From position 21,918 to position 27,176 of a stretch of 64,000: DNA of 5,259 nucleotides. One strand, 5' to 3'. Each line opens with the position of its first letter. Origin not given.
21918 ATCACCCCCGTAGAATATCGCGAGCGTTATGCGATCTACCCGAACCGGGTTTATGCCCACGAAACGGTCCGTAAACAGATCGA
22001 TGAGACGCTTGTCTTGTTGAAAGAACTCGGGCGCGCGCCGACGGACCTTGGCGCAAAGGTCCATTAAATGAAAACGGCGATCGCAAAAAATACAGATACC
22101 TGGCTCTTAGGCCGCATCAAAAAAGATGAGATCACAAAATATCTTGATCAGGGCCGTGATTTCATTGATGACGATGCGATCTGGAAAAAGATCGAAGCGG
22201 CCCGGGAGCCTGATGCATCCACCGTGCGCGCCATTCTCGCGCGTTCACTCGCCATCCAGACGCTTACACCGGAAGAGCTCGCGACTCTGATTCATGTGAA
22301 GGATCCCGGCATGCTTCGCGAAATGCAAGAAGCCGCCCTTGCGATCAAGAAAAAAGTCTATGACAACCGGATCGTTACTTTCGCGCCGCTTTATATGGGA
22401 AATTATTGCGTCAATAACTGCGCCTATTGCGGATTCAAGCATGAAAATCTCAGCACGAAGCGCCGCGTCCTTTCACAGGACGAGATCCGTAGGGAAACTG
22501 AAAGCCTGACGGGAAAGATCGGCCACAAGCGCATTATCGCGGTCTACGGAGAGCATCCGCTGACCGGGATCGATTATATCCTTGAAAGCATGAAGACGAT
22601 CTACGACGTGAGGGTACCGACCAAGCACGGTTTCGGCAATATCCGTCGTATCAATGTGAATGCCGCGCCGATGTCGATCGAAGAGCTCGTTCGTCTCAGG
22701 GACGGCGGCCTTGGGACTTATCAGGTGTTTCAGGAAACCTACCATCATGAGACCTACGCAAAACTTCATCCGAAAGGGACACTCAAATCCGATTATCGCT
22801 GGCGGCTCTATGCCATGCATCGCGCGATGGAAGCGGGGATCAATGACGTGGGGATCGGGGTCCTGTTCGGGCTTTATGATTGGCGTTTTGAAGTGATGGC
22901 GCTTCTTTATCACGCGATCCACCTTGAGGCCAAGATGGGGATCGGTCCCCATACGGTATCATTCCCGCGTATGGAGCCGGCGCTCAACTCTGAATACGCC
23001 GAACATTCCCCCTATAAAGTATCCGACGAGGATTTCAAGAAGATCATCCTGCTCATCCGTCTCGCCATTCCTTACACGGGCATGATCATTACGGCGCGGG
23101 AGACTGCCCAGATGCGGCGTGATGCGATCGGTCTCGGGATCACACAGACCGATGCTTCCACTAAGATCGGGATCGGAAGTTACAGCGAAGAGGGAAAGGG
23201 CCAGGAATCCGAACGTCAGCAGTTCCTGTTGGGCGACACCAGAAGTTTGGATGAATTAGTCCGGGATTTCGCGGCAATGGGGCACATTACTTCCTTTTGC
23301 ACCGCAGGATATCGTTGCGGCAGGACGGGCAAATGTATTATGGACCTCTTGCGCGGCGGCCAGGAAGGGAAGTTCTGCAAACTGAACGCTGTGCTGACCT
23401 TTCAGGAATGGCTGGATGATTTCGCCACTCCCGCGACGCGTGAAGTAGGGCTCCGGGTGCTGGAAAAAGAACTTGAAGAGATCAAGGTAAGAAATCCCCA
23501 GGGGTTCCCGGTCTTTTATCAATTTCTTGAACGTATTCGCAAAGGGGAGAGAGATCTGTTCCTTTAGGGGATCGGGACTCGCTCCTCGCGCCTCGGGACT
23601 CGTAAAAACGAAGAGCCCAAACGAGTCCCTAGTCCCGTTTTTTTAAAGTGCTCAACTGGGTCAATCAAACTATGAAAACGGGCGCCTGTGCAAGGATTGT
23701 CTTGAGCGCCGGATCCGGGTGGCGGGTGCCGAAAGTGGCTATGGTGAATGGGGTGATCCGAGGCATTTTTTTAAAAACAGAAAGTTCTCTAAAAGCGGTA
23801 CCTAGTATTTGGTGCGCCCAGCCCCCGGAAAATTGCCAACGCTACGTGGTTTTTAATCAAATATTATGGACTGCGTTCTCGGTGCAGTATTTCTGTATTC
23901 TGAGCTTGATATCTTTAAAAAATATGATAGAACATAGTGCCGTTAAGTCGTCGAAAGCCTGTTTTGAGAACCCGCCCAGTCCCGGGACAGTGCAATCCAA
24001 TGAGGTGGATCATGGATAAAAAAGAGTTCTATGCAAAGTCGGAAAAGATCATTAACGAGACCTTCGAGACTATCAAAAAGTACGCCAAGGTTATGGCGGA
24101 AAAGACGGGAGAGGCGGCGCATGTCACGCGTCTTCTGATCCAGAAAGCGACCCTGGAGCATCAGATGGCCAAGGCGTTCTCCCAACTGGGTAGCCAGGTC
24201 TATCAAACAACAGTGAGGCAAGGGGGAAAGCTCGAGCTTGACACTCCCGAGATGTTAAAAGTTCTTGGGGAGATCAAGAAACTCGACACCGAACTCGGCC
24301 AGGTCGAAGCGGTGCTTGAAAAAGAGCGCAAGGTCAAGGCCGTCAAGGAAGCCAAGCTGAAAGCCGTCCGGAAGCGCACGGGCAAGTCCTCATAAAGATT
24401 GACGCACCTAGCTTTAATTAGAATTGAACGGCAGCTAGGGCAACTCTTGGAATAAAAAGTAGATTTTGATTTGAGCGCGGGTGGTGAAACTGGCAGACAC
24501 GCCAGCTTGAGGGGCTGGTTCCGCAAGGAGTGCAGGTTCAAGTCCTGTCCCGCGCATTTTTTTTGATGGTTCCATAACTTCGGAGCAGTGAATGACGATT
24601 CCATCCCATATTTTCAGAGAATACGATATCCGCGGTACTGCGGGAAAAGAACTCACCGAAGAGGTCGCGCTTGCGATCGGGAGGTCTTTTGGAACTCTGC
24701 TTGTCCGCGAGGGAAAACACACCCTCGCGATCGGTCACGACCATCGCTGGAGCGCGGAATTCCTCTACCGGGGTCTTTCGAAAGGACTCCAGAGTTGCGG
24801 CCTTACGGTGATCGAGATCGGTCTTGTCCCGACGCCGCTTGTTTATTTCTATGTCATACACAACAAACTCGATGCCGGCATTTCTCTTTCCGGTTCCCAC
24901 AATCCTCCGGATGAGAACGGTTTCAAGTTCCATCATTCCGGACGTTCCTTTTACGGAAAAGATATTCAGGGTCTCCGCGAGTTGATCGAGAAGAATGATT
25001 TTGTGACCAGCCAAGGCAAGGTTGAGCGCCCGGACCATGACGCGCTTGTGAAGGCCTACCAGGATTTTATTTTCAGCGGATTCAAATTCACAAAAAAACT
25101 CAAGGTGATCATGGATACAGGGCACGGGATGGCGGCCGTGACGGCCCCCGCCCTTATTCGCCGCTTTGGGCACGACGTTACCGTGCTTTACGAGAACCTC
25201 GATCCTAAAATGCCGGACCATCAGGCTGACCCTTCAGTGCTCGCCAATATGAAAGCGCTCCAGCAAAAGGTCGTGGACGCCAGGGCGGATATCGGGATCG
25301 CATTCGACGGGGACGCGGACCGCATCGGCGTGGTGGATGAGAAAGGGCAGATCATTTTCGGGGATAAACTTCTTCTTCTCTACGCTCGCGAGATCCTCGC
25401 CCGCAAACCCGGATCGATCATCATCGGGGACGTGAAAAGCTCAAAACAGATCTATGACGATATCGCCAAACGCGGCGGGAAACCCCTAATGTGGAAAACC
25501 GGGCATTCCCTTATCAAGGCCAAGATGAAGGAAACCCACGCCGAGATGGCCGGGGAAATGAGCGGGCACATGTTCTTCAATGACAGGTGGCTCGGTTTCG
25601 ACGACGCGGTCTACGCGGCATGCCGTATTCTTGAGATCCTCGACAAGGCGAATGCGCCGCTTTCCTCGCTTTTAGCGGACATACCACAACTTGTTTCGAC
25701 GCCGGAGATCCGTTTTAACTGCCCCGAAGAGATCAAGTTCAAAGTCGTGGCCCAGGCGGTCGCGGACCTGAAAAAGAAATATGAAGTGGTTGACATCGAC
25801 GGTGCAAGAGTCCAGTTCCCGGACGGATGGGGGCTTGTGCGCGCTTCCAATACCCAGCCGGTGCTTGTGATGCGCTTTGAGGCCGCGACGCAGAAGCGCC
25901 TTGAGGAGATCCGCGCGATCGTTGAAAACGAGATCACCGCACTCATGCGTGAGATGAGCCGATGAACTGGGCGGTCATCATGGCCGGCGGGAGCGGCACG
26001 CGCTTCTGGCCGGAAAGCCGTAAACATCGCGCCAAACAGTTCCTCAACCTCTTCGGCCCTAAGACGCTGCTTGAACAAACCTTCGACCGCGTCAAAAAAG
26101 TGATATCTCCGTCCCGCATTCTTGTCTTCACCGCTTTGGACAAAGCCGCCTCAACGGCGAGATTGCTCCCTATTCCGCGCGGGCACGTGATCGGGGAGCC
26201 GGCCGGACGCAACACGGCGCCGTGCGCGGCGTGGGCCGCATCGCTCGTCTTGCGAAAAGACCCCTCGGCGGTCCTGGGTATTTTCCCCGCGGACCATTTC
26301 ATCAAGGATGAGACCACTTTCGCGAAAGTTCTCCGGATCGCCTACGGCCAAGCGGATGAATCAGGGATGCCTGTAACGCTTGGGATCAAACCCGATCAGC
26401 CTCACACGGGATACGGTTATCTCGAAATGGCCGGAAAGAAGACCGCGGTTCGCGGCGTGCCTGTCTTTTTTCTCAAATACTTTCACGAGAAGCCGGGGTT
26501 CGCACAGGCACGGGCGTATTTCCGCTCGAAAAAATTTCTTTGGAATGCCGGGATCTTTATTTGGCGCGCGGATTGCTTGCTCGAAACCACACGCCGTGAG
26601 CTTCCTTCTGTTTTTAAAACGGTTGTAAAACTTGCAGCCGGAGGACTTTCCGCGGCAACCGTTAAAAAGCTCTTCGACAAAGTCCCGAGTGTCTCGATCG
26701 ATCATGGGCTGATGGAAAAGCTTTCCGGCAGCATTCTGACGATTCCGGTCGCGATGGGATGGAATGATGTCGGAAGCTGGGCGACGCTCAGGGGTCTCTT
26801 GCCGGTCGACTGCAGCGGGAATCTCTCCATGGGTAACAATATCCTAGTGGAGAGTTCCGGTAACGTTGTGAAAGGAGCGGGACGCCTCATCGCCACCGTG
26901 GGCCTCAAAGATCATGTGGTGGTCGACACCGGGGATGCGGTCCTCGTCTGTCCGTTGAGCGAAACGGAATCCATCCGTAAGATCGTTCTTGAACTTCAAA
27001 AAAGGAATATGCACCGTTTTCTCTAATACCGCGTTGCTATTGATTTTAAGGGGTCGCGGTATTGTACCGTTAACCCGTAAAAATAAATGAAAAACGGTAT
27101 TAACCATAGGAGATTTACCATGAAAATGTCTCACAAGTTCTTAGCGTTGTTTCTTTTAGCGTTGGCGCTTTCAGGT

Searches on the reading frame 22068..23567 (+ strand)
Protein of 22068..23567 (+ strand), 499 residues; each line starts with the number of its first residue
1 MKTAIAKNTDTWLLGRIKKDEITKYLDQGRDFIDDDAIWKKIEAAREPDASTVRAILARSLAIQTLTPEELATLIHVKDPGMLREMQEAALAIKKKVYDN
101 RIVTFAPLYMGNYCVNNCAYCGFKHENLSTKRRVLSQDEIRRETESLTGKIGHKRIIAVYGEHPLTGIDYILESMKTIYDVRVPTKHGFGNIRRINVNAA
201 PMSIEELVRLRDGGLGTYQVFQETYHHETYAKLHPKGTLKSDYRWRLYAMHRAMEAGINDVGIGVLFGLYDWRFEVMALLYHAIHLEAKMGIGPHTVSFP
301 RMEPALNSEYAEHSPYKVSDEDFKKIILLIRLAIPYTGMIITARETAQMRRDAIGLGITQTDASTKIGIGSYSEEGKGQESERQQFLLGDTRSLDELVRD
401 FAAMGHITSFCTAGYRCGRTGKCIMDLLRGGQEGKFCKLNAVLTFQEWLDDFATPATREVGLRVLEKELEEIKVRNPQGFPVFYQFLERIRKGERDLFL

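Call 20: search_protein_families(library=pfam, proteins=[window:22068-23567:+], max_evalue=0.1)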
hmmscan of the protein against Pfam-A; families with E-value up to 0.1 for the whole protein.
window:22068-23567:+ (499 aa): 2 families
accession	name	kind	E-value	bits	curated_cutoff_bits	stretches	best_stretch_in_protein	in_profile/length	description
PF04055.27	Radical_SAM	-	3.8e-15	56.9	29.5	1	110-273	3-158/166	Radical SAM superfamily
PF06968.18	BATS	-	6.2e-14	52.4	22.2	1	298-406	1-87/88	Biotin and Thiamin Synthesis associated domain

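Call 38: search_protein_families(library=ncbifam, proteins=[window:22068-23567:+], max_evalue=0.00001)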
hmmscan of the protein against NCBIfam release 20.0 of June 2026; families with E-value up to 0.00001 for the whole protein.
window:22068-23567:+ (499 aa): 12 families
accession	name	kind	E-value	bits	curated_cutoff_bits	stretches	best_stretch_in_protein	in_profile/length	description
TIGR03955.1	rSAM_HydG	equivalog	7.3e-139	463.2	312.15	1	29-497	8-468/470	[FeFe] hydrogenase H-cluster radical SAM maturase HydG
TIGR02351.2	thiH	equivalog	1.1e-75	255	380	1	54-405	23-355/364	2-iminoacetate synthase ThiH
TIGR04158.1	rSAM_MIA_synth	equivalog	7.3e-27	94.1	400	1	89-398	45-351/368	3-methyl-2-indolic acid synthase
TIGR03956.1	rSAM_HydE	equivalog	2.2e-19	69.9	254.6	1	64-296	9-230/340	[FeFe] hydrogenase H-cluster radical SAM maturase HydE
TIGR03910.1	pyrrolys_PylB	equivalog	3.1e-18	65.8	348.2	1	54-253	6-200/347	methylornithine synthase PylB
TIGR03699.1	menaquin_MqnC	equivalog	2.3e-12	46.4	428.1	1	66-217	3-156/342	cyclic dehypoxanthinyl futalosine synthase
NF006277.0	PRK08445.1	equivalog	2.9e-10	39.5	576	1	80-215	15-155/348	dehypoxanthine futalosine cyclase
TIGR00423.1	TIGR00423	subfamily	5.7e-08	32.4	260.25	1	110-180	11-80/310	CofH family radical SAM protein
TIGR03551.1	F420_cofH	equivalog_domain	2.9e-07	29.7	374.1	1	70-217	5-154/345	5-amino-6-(D-ribitylamino)uracil--L-tyrosine 4-hydroxyphenyl transferase CofH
NF005609.0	PRK07360.1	equivalog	6e-07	28.5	426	1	51-180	6-137/374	7,8-didemethyl-8-hydroxy-5-deazariboflavin synthase subunit CofH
TIGR03550.1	F420_cofG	equivalog_domain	1.8e-06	27.3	213.35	0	110-167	10-66/322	7,8-didemethyl-8-hydroxy-5-deazariboflavin synthase CofG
TIGR03700.1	mena_SCO4494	equivalog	2.7e-06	26.6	434.55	1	61-180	6-123/351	aminofutalosine synthase MqnE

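Call 76: search_solved_structures(query=window:22068-23567:+, max_evalue=1e-30, show_alignments=1)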
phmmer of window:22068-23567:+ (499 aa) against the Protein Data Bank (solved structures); distinct sequences matched with E-value up to 1e-30: 3.
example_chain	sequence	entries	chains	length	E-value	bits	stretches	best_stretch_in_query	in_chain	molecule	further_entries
4wcx_A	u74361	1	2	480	5.3e-135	454.1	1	28-498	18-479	Biotin and thiamin synthesis associated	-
4rtb_A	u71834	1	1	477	2e-96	326.8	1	90-499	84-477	HydG protein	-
7pd1_A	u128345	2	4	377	4.8e-43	150.8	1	59-405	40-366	Thiazole biosynthesis protein ThiH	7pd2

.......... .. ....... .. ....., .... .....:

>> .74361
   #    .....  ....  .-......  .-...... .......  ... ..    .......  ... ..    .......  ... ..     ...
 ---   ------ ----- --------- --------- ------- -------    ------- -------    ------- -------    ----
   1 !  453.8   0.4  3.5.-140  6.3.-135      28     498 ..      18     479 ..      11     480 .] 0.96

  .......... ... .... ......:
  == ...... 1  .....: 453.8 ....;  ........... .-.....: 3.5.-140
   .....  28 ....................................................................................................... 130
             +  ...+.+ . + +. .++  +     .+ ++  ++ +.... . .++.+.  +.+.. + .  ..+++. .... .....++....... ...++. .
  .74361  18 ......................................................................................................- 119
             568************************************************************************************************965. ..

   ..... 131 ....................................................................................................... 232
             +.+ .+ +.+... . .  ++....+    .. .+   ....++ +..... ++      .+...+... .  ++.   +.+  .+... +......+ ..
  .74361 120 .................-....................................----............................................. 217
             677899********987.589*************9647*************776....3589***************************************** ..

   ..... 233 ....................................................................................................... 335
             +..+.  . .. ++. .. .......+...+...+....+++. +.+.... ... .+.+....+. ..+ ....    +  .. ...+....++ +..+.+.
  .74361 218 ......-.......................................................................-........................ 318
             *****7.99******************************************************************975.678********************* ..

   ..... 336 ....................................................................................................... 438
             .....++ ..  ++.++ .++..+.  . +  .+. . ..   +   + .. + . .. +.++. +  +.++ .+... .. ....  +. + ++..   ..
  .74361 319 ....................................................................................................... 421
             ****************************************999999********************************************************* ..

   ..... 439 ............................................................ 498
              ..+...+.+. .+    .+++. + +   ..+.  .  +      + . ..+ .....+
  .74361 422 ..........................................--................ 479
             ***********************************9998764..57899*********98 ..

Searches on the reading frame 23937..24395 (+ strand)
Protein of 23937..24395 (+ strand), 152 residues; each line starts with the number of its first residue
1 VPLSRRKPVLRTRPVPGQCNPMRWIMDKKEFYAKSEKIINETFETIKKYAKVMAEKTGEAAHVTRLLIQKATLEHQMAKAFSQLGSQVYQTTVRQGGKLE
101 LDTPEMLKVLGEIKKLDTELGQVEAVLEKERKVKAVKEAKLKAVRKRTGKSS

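Call 20: search_protein_families(library=pfam, proteins=[window:23937-24395:+], max_evalue=0.1)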
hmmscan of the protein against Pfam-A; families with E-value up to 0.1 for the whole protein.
window:23937-24395:+ (152 aa): 2 families
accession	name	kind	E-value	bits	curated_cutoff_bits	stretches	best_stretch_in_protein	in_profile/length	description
PF12893.14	Lumazine_bd_2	-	0.029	15.6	22.1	1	44-99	8-61/116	Putative lumazine-binding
PF00840.27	Glyco_hydro_7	-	0.077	12.1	27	1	19-86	258-326/435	Glycosyl hydrolase family 7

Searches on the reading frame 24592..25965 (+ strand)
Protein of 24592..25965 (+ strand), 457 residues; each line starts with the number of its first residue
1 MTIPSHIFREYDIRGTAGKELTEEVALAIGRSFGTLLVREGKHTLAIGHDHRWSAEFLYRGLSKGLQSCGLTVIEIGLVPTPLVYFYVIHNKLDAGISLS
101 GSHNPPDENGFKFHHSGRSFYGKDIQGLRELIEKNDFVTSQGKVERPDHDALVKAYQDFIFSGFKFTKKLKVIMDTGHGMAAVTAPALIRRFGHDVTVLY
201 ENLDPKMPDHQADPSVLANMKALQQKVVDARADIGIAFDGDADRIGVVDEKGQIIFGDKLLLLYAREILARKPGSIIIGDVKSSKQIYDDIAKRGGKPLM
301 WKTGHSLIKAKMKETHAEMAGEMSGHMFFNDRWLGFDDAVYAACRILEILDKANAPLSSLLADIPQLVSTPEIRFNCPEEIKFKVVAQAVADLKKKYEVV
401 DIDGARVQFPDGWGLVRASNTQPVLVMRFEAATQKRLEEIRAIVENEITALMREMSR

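Call 20: search_protein_families(library=pfam, proteins=[window:24592-25965:+], max_evalue=0.1)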
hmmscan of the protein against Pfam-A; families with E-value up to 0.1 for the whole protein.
window:24592-25965:+ (457 aa): 5 families
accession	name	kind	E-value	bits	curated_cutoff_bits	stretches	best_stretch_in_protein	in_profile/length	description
PF02878.22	PGM_PMM_I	-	3.4e-32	111.4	22.5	1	7-137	3-136/138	Phosphoglucomutase/phosphomannomutase, alpha/beta/alpha domain I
PF02880.22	PGM_PMM_III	-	4.2e-25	88.5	20.7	1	257-366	2-113/115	Phosphoglucomutase/phosphomannomutase, alpha/beta/alpha domain III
PF02879.22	PGM_PMM_II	-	7e-20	71.9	29.3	1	163-252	14-103/103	Phosphoglucomutase/phosphomannomutase, alpha/beta/alpha domain II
PF00408.26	PGM_PMM_IV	-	1.8e-15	57.2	23.1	1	372-444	1-65/68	Phosphoglucomutase/phosphomannomutase, C-terminal domain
PF09981.14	DUF2218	-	0.015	16.2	29.1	1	390-448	17-74/88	Uncharacterized protein conserved in bacteria (DUF2218)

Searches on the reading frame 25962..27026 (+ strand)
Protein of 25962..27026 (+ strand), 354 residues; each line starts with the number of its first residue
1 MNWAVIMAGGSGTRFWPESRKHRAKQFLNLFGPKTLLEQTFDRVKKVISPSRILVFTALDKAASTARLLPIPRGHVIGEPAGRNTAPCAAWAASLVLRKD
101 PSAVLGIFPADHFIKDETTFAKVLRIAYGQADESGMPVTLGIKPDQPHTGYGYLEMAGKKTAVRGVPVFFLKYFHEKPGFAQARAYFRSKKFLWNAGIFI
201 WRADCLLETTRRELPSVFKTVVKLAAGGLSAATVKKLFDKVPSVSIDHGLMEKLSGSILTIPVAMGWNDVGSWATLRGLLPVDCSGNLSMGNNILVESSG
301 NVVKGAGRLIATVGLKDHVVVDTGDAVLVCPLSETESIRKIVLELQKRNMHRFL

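Call 20: search_protein_families(library=pfam, proteins=[window:25962-27026:+], max_evalue=0.1)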
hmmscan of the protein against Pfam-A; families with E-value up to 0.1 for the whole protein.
window:25962-27026:+ (354 aa): 4 families
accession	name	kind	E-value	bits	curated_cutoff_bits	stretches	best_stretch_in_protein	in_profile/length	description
PF00483.29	NTP_transferase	-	7.7e-29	101.4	21.2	1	4-276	2-235/245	Nucleotidyl transferase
PF22640.1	ManC_GMP_beta-helix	-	3.8e-17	62.4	27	1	291-345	1-55/55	MannoseP isomerase/GMP-like beta-helix domain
PF12804.13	NTP_transf_3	-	5.8e-06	27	27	1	4-130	1-114/160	MobA-like NTP transferase domain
PF01128.25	IspD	-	0.013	15.7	27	1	4-69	3-63/221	2-C-methyl-D-erythritol 4-phosphate cytidylyltransferase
